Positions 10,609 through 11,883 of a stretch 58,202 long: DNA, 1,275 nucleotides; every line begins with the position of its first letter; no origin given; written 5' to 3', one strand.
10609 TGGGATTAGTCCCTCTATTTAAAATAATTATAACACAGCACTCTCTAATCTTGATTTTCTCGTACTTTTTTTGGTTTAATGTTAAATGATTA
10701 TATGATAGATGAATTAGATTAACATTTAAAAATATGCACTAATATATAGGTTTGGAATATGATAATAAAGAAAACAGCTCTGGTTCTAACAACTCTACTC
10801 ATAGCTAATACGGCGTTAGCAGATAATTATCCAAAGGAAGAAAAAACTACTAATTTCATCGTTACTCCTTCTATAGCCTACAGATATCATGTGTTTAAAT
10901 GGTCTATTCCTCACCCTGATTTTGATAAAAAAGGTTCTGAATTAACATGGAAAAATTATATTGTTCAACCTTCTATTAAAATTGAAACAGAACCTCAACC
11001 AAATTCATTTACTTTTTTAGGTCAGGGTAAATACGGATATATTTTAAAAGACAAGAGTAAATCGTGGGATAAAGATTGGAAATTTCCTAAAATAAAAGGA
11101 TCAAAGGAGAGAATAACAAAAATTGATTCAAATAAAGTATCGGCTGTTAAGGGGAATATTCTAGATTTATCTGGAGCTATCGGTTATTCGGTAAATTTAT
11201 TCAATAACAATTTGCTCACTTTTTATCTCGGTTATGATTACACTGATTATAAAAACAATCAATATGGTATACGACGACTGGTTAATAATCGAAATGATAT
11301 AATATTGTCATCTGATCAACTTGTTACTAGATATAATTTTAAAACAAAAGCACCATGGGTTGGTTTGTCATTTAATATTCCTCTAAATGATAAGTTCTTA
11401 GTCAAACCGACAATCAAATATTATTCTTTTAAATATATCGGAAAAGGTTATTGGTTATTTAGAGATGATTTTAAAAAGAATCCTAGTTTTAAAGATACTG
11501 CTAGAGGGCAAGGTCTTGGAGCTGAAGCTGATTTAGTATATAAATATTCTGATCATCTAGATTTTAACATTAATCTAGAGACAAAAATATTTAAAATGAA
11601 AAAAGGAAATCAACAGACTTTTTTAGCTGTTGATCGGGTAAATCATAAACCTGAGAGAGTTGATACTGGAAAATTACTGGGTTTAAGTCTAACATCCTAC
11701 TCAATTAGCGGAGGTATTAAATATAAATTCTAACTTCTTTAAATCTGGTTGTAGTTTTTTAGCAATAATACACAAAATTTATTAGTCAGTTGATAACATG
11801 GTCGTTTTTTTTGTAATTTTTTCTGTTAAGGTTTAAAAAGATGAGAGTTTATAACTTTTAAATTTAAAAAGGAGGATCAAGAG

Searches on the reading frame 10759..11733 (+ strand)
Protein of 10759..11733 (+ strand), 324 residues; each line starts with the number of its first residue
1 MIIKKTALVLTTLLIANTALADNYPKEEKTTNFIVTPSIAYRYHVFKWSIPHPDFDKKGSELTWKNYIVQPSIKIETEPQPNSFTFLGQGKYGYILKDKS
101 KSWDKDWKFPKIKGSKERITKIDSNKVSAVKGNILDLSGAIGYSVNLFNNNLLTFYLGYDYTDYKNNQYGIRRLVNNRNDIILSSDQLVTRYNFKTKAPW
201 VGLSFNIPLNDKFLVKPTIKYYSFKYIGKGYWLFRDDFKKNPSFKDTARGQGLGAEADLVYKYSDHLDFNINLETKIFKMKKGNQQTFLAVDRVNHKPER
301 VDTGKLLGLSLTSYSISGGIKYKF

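Call 14: search_protein_families(library=phrogs, proteins=[window:10759-11733:+], max_evalue=0.01)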
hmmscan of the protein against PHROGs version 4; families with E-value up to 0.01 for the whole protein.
window:10759-11733:+ (324 aa): 0 families

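Call 21: search_protein_families(library=pfam, proteins=[window:10759-11733:+], max_evalue=0.05)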
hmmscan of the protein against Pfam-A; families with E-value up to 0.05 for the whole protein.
window:10759-11733:+ (324 aa): 2 families
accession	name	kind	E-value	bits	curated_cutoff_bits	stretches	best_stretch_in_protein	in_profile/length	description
PF17251.8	Pom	-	4.8e-19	69.2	22.4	1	40-324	5-285/285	Protochlamydia outer membrane protein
PF13505.12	OMP_b-brl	-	0.008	16.8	28.7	0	118-226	75-157/175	Outer membrane protein beta-barrel domain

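Call 57: find_homologous_proteins(query=window:10759-11733:+, max_evalue=0.00001)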
Query window:10759-11733:+ (324 aa): 206 proteins with E <= 0.00001 among 2230 candidates; the best 120 are listed.
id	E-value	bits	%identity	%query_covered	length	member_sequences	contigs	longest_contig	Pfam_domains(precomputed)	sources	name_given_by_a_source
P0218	9.1e-216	733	100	100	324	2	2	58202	PF17251.9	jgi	-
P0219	1.7e-186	637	87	100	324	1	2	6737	PF17251.9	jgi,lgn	-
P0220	1.4e-181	621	82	100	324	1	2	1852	PF17251.9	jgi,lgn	-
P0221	3.9e-170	583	78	100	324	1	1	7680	PF17251.9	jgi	jgi:hypothetical protein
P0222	6.6e-170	582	81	100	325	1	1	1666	PF17251.9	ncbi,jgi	jgi:hypothetical protein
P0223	3.1e-168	577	77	100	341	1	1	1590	PF17251.9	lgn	-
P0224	3.9e-167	573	80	100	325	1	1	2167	PF17251.9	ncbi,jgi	jgi:hypothetical protein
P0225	2.7e-165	567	79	100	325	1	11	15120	PF17251.9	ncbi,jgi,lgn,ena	jgi:hypothetical protein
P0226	5.1e-165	566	78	100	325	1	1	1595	PF17251.9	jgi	-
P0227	2.6e-164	564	76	100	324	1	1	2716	PF17251.9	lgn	-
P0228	1.1e-161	555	81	94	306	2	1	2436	PF17251.9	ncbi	-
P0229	1.8e-161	555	76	100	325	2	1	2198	PF17251.9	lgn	-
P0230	1.0e-160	552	77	100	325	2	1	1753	PF17251.9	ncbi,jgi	jgi:hypothetical protein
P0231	9.4e-160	549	76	100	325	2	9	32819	PF17251.9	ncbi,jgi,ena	jgi:hypothetical protein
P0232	1.3e-158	545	74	100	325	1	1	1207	PF17251.9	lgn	-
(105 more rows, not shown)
